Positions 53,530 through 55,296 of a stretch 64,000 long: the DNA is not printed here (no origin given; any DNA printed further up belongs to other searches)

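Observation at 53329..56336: Compact three-gene operon: 2x[4Fe-4S] ferredoxin, an Amidohydro_3-type hydrolase and an unknown ATP-grasp-like protein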

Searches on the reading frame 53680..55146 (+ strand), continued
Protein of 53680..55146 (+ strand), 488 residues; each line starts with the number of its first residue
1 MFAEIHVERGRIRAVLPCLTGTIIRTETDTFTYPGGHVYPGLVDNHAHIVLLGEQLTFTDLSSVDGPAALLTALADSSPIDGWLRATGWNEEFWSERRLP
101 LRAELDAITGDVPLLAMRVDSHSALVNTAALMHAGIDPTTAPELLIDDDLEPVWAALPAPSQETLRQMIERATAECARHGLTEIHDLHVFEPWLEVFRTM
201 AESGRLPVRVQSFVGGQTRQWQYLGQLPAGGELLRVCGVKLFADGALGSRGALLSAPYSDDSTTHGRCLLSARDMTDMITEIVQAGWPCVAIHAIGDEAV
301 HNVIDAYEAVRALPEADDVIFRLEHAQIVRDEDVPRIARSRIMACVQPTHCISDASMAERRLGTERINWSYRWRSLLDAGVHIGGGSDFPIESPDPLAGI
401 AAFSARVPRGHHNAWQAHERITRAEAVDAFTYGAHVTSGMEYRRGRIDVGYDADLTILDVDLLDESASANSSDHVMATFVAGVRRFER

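Call 61: find_encoding_contigs(protein=P0363, flank=5000, max_places=1)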
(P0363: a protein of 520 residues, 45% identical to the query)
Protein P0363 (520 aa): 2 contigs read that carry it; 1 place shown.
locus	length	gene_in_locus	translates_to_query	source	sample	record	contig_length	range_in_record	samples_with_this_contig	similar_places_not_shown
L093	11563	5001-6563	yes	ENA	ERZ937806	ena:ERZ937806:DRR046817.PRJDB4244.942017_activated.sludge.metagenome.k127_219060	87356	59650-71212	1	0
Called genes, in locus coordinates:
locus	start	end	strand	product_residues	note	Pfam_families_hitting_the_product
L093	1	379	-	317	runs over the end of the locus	-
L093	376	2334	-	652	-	PF24389:ORC-CDC6-like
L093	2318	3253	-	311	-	PF24390:PRTase-CE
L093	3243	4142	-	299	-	PF01555:N6_N4_Mtase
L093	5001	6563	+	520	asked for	PF01979:Amidohydro_1 (faint), PF07969:Amidohydro_3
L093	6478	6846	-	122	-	-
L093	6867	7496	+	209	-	PF00027:cNMP_binding, PF00325:Crp (faint), PF13545:HTH_Crp_2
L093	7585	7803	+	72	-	PF11127:YgaP-like_TM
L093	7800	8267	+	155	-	PF02566:OsmC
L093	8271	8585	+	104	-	PF00581:Rhodanese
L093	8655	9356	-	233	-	PF06210:DUF1003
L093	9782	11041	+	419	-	PF00994:MoCF_biosynth, PF18146:CinA_KH, PF02464:CinA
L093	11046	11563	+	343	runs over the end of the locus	PF00814:TsaD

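Call 62: find_encoding_contigs(protein=P0371, flank=5000, max_places=1)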
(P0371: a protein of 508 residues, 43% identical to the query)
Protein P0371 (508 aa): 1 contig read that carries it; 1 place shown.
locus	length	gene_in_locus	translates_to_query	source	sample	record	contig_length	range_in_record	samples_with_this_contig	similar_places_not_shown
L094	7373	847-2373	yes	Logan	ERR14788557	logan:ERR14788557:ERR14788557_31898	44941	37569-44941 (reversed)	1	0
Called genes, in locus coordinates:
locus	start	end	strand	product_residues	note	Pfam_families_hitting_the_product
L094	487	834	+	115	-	PF00037:Fer4 (weak), PF12838:Fer4_7 (weak), PF13187:Fer4_9 (weak)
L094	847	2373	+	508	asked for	PF07969:Amidohydro_3, PF01979:Amidohydro_1 (weak)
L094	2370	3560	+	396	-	-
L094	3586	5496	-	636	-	PF02784:Orn_Arg_deC_N, PF17810:Arg_decarb_HB, PF17944:Arg_decarbox_C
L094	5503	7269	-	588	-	PF18942:DUF5689, PF03372:Exo_endo_phos (weak)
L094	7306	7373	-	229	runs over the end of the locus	PF14344:DUF4397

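Call 65: search_solved_structures(query=window:53680-55146:+, max_evalue=0.00001)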
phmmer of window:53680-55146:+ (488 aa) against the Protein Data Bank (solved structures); distinct sequences matched with E-value up to 0.00001: 2.
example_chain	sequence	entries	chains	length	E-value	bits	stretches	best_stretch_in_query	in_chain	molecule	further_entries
3igh_X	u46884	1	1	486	1.1e-40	143.1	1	33-463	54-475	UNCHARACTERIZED METAL-DEPENDENT HYDROLASE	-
3icj_A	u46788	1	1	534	2.1e-40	142.2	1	34-466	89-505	uncharacterized metal-dependent hydrolase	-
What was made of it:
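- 53680..55146 (+): YtcJ-like metal-dependent amidohydrolase (Amidohydro_3), 488 aa. A full set of binuclear-metal ligands is present. The closest solved proteins are uncharacterised hydrolases 3igh and 3icj, E about 1e-40 (call 65).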
